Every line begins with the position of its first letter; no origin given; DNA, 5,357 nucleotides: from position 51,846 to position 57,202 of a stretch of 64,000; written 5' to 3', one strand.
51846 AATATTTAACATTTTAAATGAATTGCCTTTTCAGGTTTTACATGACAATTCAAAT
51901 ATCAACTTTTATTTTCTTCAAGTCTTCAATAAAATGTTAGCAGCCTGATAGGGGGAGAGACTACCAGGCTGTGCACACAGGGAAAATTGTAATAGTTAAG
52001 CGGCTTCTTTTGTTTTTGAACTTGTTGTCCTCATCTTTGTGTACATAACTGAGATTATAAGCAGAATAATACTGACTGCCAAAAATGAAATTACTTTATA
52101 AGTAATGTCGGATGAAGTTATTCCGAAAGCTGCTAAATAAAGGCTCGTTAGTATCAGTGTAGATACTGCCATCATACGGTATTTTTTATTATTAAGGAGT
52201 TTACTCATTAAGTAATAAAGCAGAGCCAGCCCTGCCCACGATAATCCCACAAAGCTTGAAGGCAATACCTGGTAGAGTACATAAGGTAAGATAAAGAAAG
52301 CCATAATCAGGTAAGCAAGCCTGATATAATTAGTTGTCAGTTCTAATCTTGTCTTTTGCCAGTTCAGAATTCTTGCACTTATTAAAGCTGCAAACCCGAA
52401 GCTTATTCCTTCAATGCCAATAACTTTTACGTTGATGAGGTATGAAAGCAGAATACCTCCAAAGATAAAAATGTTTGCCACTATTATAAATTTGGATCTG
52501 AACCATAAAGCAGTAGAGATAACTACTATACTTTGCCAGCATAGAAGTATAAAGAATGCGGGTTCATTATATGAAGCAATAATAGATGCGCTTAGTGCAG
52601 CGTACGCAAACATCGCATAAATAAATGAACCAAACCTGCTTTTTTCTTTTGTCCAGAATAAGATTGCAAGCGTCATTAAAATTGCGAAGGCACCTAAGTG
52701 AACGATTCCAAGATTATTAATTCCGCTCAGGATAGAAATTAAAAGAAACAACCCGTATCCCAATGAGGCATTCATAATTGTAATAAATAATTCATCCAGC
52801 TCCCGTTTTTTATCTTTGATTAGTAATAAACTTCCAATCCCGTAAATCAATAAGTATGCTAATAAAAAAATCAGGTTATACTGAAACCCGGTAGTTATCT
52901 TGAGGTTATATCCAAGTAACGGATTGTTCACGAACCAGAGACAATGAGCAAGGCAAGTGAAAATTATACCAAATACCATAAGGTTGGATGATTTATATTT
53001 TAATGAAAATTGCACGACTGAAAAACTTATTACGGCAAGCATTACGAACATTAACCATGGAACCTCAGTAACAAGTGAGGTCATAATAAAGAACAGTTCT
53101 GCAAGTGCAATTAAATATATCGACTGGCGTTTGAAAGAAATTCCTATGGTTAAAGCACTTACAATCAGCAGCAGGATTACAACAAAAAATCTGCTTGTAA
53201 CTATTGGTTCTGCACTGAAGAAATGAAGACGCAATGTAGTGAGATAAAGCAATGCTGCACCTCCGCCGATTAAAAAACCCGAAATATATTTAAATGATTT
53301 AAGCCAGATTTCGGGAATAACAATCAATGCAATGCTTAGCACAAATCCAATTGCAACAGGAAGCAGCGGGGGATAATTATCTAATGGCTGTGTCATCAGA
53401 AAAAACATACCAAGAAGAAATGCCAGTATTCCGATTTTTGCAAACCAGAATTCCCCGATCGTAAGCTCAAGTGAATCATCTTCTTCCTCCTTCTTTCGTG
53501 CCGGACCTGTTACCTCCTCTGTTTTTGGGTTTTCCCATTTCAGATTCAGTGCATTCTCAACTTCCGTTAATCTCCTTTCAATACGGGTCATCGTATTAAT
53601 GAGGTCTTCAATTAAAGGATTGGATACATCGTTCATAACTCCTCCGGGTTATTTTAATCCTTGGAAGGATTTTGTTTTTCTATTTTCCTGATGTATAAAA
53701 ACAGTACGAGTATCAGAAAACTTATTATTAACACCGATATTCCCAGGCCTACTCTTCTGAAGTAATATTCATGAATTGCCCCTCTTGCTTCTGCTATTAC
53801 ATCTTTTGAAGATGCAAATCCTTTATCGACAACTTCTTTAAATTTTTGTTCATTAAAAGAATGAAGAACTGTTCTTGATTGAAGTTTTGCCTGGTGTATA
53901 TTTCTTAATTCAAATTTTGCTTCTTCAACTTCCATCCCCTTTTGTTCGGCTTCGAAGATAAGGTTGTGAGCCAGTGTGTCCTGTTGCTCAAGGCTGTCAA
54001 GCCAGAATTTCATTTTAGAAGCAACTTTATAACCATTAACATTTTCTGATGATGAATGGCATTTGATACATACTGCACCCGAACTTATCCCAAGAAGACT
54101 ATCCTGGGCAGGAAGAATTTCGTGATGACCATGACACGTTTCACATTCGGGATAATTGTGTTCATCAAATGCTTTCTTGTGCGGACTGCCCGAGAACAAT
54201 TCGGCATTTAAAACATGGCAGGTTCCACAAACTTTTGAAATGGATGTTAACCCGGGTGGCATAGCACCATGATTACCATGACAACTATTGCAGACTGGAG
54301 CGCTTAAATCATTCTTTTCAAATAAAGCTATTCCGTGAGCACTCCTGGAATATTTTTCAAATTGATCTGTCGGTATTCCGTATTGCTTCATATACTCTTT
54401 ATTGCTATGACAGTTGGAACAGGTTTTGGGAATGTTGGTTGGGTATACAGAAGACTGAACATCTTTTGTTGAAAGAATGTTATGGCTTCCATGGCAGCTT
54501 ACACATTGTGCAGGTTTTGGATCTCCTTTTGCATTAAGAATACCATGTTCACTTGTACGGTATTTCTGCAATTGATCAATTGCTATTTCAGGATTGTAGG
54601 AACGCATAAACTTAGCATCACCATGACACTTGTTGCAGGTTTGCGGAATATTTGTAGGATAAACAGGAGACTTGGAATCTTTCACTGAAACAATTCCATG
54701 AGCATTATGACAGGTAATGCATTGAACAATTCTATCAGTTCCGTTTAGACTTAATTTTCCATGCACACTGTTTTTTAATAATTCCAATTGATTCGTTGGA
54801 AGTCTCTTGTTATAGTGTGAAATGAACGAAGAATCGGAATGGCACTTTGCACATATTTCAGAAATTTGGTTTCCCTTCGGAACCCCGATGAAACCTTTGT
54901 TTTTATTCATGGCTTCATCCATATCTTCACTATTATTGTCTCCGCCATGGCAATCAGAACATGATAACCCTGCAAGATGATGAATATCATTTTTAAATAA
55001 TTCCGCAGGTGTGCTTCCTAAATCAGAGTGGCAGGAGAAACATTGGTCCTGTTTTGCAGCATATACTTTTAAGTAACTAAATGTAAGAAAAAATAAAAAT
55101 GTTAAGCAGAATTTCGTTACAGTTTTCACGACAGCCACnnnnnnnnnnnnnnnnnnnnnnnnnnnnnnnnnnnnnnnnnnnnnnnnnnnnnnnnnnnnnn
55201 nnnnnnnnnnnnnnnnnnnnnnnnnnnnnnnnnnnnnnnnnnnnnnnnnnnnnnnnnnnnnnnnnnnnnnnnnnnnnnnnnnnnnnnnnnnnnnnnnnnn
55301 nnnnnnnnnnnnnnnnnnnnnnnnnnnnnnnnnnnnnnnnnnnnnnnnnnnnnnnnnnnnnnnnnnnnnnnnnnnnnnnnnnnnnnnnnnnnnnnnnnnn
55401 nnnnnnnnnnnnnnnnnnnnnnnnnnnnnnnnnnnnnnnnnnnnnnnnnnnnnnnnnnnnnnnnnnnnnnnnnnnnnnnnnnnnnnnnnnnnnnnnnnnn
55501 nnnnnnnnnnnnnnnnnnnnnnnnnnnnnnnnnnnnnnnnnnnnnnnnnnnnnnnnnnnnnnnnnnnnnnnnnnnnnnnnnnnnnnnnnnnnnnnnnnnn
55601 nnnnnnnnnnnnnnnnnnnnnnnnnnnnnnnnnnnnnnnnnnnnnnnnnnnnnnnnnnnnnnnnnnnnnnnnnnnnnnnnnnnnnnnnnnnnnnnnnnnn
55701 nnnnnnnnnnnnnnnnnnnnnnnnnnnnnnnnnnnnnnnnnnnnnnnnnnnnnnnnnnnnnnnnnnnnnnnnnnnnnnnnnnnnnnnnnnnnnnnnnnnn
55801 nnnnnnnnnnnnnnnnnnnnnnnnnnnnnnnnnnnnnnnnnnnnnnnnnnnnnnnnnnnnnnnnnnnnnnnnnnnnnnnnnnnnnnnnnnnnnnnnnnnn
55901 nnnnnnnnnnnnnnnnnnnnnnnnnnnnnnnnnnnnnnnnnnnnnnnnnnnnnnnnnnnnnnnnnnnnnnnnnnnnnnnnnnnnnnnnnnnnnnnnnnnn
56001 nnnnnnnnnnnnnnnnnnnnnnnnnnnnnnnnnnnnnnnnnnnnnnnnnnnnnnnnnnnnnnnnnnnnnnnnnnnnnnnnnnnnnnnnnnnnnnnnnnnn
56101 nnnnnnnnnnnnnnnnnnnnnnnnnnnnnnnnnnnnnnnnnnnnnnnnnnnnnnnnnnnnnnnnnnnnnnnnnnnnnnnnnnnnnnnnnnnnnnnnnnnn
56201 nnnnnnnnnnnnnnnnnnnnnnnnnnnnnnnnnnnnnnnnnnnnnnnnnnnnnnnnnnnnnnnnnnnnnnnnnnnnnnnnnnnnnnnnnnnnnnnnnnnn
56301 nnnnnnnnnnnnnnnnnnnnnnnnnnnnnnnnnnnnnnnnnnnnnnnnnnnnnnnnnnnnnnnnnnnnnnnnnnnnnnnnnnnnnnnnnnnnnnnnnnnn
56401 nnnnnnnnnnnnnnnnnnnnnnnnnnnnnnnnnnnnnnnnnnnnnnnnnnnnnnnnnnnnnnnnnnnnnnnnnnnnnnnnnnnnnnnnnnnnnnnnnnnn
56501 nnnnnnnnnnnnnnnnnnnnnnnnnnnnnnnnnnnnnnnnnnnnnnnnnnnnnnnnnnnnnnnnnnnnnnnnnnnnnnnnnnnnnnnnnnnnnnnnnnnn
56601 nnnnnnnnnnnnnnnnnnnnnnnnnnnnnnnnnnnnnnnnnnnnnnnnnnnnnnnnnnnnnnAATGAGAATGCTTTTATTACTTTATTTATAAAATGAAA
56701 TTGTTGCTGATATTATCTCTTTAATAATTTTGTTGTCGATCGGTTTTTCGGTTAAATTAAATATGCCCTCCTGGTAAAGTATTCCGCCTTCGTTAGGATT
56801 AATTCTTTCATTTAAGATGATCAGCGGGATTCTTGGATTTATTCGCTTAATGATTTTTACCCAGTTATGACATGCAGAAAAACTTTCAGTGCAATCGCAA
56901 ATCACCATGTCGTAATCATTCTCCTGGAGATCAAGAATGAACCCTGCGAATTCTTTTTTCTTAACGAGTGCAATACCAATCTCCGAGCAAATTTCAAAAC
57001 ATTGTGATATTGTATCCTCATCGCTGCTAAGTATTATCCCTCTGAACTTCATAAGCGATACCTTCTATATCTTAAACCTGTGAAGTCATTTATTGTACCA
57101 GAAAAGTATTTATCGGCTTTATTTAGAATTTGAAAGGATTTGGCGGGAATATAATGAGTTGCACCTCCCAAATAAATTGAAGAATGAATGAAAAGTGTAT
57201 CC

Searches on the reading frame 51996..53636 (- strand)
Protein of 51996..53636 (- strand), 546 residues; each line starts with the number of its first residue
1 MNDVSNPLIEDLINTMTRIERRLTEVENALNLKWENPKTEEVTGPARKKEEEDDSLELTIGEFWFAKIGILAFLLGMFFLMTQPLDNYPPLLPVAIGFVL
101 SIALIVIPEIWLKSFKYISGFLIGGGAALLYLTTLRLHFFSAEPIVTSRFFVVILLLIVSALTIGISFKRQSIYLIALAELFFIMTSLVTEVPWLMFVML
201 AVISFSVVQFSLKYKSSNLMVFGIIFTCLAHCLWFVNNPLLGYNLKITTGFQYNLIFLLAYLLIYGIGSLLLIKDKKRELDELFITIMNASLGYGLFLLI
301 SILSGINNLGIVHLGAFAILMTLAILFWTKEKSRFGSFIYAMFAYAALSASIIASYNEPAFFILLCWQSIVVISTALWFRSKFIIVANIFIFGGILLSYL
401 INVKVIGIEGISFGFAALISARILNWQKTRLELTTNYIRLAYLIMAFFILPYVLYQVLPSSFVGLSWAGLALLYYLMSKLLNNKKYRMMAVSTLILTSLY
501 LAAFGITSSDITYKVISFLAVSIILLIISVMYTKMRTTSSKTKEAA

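Call 4: search_protein_families(library=pfam, proteins=[window:51996-53636:-], max_evalue=0.01)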
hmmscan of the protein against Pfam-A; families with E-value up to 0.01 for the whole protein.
window:51996-53636:- (546 aa): 1 family
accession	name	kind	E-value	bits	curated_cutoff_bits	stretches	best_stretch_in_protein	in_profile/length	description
PF10101.14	DUF2339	-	3.6e-09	36.4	33.6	1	64-413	4-335/659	Predicted membrane protein (DUF2339)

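Call 68: search_protein_families(library=ncbifam, proteins=[window:51996-53636:-], max_evalue=0.001)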
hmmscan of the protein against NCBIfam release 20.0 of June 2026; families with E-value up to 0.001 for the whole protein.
window:51996-53636:- (546 aa): 0 families

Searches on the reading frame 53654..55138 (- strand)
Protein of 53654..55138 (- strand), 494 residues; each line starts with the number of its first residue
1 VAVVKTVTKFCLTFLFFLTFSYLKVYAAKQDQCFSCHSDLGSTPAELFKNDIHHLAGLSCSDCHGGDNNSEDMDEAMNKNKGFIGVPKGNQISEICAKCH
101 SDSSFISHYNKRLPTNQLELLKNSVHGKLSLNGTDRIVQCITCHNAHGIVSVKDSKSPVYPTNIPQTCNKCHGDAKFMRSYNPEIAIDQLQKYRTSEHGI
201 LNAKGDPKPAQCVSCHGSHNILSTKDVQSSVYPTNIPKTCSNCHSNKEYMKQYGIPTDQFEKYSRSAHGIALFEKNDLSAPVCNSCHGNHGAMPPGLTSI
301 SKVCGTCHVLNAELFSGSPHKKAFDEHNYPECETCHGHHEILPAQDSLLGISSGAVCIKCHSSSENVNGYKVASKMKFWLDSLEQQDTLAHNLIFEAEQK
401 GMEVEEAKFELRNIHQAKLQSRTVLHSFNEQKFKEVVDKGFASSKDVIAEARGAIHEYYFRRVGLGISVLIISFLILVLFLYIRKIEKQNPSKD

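Call 4: search_protein_families(library=pfam, proteins=[window:53654-55138:-], max_evalue=0.01)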
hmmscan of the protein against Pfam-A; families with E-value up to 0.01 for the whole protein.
window:53654-55138:- (494 aa): 9 families
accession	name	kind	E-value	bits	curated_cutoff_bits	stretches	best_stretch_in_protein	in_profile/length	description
PF09699.15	Paired_CXXCH_1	-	7e-19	67.7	20.6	4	139-176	8-40/41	Doubled CXXCH motif (Paired_CXXCH_1)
PF14537.11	Cytochrom_c3_2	-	6.3e-15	55.8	25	3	53-172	2-78/79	Cytochrome c3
PF14522.11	Cytochrome_C7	-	9.2e-14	51.5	24.8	0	237-308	13-66/67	Cytochrome c7 and related cytochrome c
PF00684.25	DnaJ_CXXCXGXG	-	4.2e-10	40.2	32.7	2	206-251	12-55/65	DnaJ central domain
PF22113.1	Mtrc-MtrF_II-IV_dom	-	1.3e-08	35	30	0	56-147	80-166/176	Outer membrane cytochrome MtrC/MtrF-like, domains II/IV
PF13435.11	Cytochrome_C554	-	7.5e-06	27.2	20.8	1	28-65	46-84/84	Cytochrome c554 and c-prime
PF22678.1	Cytochrom_c_NrfB-like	-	2.3e-05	25.2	27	1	27-81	30-82/89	Cytochrome c-type protein NrfB-like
PF02335.20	Cytochrom_C552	-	0.0007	19.1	24.1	1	46-103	233-285/438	Cytochrome c552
PF03264.19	Cytochrom_NNT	-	0.003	17.8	24.1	1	4-75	10-83/174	NapC/NirT cytochrome c family, N-terminal region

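Call 68: search_protein_families(library=ncbifam, proteins=[window:53654-55138:-], max_evalue=0.001)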
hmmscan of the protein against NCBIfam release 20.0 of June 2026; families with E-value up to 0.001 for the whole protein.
window:53654-55138:- (494 aa): 5 families
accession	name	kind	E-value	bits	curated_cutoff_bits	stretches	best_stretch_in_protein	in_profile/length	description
TIGR03508.1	decahem_SO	subfamily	1e-13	51.4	192.2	1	28-245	68-249/258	DmsE family decaheme c-type cytochrome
TIGR01905.1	paired_CXXCH_1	subfamily_domain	1.6e-09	37.5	25.2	0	331-365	8-40/41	doubled CXXCH domain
NF008659.0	PRK11659.1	equivalog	1.6e-05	24.7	184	0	25-105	105-172/188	cytochrome c nitrite reductase pentaheme subunit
TIGR03146.1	cyt_nit_nrfB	equivalog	1.9e-05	25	166.6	0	5-102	59-143/145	cytochrome c nitrite reductase pentaheme subunit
TIGR03153.1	cytochr_NrfH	equivalog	0.00023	21.2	134.2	0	9-65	7-60/138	cytochrome c nitrite reductase small subunit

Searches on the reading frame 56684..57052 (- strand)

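Call 4: search_protein_families(library=pfam, proteins=[window:56684-57052:-], max_evalue=0.01)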
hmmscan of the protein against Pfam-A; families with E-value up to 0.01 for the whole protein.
window:56684-57052:- (122 aa): 1 family
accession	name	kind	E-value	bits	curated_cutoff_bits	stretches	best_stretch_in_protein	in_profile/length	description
PF00072.30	Response_reg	-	0.0012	19.4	30.2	1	31-114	27-110/111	Response regulator receiver domain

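Call 68: search_protein_families(library=ncbifam, proteins=[window:56684-57052:-], max_evalue=0.001)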
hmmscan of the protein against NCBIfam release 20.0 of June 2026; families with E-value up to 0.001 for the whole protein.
window:56684-57052:- (122 aa): 0 families
